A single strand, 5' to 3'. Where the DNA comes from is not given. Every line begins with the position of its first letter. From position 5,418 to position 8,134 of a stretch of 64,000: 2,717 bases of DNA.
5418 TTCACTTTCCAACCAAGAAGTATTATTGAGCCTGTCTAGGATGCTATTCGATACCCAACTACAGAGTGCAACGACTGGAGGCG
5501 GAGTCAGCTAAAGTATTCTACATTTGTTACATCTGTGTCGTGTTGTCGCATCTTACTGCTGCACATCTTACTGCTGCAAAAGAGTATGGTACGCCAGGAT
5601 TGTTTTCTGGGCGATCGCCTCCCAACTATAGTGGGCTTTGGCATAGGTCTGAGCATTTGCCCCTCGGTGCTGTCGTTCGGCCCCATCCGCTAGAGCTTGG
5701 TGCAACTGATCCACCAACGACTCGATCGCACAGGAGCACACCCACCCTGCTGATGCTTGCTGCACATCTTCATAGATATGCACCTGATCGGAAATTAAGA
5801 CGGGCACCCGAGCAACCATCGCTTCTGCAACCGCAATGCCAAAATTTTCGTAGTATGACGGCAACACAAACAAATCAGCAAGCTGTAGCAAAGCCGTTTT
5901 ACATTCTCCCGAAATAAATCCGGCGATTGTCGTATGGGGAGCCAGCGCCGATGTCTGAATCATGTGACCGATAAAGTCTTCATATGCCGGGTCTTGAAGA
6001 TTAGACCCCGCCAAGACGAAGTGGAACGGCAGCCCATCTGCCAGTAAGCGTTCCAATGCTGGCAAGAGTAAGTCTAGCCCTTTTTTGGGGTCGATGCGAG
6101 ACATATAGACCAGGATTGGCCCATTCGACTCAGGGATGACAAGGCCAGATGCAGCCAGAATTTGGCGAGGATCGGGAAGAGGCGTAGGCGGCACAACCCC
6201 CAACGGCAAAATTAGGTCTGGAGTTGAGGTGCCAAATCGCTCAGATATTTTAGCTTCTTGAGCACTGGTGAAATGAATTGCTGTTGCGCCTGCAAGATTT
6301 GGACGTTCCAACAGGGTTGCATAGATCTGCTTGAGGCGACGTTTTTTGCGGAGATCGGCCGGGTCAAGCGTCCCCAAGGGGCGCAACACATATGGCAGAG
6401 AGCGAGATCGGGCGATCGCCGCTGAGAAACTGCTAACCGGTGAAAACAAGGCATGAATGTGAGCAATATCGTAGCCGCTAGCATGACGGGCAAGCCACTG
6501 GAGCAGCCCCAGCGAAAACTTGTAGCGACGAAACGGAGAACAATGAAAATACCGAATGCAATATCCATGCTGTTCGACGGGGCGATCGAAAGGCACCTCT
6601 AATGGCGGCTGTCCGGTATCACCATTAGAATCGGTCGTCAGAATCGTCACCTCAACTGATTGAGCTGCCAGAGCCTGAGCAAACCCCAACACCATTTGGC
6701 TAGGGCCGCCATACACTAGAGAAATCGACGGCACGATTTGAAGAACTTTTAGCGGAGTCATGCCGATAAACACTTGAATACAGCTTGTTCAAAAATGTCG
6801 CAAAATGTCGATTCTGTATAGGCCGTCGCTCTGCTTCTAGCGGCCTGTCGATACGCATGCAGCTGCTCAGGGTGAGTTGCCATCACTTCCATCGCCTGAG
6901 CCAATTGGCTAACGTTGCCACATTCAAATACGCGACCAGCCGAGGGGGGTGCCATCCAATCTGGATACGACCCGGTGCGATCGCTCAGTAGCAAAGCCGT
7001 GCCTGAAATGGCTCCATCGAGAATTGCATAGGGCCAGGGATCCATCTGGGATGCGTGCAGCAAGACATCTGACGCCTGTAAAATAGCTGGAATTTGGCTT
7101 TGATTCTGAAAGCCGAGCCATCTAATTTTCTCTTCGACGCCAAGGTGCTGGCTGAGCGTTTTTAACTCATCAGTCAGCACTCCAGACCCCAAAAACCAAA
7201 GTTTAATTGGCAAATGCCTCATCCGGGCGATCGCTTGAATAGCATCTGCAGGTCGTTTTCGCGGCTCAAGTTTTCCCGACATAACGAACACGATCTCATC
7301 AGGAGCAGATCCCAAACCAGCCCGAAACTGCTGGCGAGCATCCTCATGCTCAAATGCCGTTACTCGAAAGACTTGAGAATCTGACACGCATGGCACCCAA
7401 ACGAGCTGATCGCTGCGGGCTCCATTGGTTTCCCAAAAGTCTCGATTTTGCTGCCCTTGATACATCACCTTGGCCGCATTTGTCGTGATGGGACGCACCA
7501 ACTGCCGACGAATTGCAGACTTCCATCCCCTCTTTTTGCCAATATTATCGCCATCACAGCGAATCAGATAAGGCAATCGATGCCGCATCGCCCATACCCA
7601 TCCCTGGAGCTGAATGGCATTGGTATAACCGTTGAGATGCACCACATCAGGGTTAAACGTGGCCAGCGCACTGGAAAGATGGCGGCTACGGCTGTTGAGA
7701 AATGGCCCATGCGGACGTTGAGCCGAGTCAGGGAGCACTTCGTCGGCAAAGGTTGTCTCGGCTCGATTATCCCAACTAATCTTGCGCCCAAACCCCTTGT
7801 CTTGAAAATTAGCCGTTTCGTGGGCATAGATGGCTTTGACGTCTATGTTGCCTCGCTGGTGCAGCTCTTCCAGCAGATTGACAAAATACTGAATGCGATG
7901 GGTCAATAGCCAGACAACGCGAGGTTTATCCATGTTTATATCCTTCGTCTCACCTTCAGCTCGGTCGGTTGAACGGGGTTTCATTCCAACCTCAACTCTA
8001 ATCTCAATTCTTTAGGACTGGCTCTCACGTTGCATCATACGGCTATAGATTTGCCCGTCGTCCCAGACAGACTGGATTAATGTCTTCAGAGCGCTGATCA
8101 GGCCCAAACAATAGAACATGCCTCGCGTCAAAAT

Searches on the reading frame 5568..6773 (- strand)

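Call 32: search_protein_families(library=pfam, proteins=[window:5568-6773:-], max_evalue=0.00001)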
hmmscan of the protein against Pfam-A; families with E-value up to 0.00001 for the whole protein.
window:5568-6773:- (401 aa): 5 families
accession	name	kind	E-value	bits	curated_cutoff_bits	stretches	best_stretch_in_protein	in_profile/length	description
PF00534.26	Glycos_transf_1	-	1e-28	100.5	26.4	1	216-375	13-170/172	Glycosyl transferases group 1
PF13692.12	Glyco_trans_1_4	-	2.7e-21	76.7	27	1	219-363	2-142/142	Glycosyl transferases group 1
PF13579.12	Glyco_trans_4_4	-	3.6e-19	70.1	29.7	1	22-182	1-147/158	Glycosyl transferase 4-like domain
PF13439.12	Glyco_transf_4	-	2.7e-12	47.5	28.5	1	21-183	1-155/170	Glycosyltransferase Family 4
PF20706.3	GT4-conflict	-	4.4e-10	39.5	26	1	216-390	195-384/385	Family 4 Glycosyltransferase in conflict systems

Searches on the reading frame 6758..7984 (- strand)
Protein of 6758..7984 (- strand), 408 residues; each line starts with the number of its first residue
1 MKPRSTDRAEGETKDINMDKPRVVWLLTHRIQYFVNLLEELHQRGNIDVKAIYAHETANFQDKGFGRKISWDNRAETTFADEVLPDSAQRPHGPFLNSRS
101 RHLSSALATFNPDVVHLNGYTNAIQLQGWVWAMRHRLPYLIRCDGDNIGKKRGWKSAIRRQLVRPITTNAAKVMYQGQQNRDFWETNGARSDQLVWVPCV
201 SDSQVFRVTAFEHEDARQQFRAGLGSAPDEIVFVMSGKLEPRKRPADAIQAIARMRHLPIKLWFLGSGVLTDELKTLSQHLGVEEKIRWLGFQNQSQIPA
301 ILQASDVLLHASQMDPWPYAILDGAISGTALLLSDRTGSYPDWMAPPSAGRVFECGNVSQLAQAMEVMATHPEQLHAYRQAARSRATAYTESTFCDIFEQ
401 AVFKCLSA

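Call 32: search_protein_families(library=pfam, proteins=[window:6758-7984:-], max_evalue=0.00001)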
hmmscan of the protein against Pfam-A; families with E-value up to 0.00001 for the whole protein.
window:6758-7984:- (408 aa): 4 families
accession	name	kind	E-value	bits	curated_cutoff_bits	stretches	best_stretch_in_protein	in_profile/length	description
PF00534.26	Glycos_transf_1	-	2e-26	93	26.4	1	217-384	2-171/172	Glycosyl transferases group 1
PF13692.12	Glyco_trans_1_4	-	5.3e-15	56.4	27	1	232-368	3-139/142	Glycosyl transferases group 1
PF13579.12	Glyco_trans_4_4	-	1.4e-10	42.2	29.7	1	33-199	6-157/158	Glycosyl transferase 4-like domain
PF13439.12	Glyco_transf_4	-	7.5e-06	26.5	28.5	0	33-199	7-164/170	Glycosyltransferase Family 4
